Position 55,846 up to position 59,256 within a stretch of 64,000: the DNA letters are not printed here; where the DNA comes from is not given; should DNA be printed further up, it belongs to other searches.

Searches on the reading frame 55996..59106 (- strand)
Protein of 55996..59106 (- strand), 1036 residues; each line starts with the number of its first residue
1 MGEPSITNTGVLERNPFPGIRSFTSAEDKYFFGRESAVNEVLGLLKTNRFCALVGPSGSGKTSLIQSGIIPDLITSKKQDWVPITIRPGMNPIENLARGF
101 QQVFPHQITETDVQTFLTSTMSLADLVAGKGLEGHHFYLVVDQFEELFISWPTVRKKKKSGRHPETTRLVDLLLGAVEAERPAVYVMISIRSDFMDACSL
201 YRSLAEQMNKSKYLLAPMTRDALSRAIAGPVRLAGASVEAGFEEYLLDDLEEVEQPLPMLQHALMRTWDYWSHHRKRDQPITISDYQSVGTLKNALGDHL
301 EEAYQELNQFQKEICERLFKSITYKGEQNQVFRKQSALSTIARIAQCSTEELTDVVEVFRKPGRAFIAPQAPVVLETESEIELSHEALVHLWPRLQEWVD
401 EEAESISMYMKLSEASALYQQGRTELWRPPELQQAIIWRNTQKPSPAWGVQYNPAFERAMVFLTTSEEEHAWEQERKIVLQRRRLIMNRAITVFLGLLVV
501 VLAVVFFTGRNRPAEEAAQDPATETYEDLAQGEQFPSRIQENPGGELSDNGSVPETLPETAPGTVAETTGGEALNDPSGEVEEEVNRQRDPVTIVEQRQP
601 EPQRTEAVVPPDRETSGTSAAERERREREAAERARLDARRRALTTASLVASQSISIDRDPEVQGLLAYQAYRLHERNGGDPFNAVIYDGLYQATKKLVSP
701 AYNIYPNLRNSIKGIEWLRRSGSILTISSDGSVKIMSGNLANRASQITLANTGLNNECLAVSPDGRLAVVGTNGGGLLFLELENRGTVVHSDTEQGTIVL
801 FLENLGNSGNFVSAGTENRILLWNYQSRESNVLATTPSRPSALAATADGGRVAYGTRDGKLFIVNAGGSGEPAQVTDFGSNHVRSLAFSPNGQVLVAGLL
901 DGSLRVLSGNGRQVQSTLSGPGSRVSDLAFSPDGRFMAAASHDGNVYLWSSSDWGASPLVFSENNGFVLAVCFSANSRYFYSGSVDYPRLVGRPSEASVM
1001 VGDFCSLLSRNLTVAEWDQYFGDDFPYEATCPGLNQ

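Call 92: search_protein_families(library=pfam, proteins=[window:55996-59106:-], max_evalue=0.000001)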
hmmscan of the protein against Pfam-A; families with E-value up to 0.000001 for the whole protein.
window:55996-59106:- (1036 aa): 15 families
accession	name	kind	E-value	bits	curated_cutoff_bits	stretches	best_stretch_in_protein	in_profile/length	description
PF20703.3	nSTAND1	-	3.5e-87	293.9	27.1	1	16-422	1-374/379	Novel STAND NTPase 1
PF23414.1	Beta-prop_EML_2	-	1.1e-29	104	90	1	881-991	40-150/266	Echinoderm microtubule-associated protein second beta-propeller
PF25174.1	Beta-prop_THOC3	-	1.3e-23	83.8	305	1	810-986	61-234/272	THOC3 beta-propeller domain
PF00400.38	WD40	-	4e-22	78.1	27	1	914-950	3-39/39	WD domain, G-beta repeat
PF24817.1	WD40_WDHD1_1st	-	1.2e-16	61.1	109.9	1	808-953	17-159/291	WDHD1 first WD40 domain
PF24814.1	WD40_Prp19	-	3.9e-16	59.4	320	1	812-986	107-281/281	Prp19 WD40 domain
PF24807.1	WD40_CDC20-Fz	-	9.7e-16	58.3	200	1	809-977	20-189/292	CDC20/Fizzy WD40 domain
PF25173.1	Beta-prop_WDR3_1st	-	1.1e-15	58.3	154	1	811-986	2-176/184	WDR3 first beta-propeller domain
PF25172.1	Beta-prop_WDR3_2nd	-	8.6e-14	51.9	140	1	881-986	134-238/293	WDR3 second beta-propeller domain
PF12894.13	ANAPC4_WD40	-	1.5e-12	48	22.9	0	918-952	34-68/91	Anaphase-promoting complex subunit 4 WD40 domain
PF24796.1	WDR55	-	7.1e-10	38.8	200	1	709-950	53-292/296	WDR55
PF25168.1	Beta-prop_WDR36-Utp21_2nd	-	9.2e-10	38.8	84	1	753-951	112-311/335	WDR36/Utp21 second beta-propeller domain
PF25175.1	Beta-prop_WDR5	-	1.1e-08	35.2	250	1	860-986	74-200/296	WDR5 beta-propeller domain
PF25391.1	WD40_Gbeta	-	3.4e-07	30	150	0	789-987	90-292/340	G protein beta WD-40 repeat protein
PF23393.2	Beta-prop_WDR90_POC16_2nd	-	4.4e-07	29.8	60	0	874-953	28-109/291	WDR90/POC16, second beta-propeller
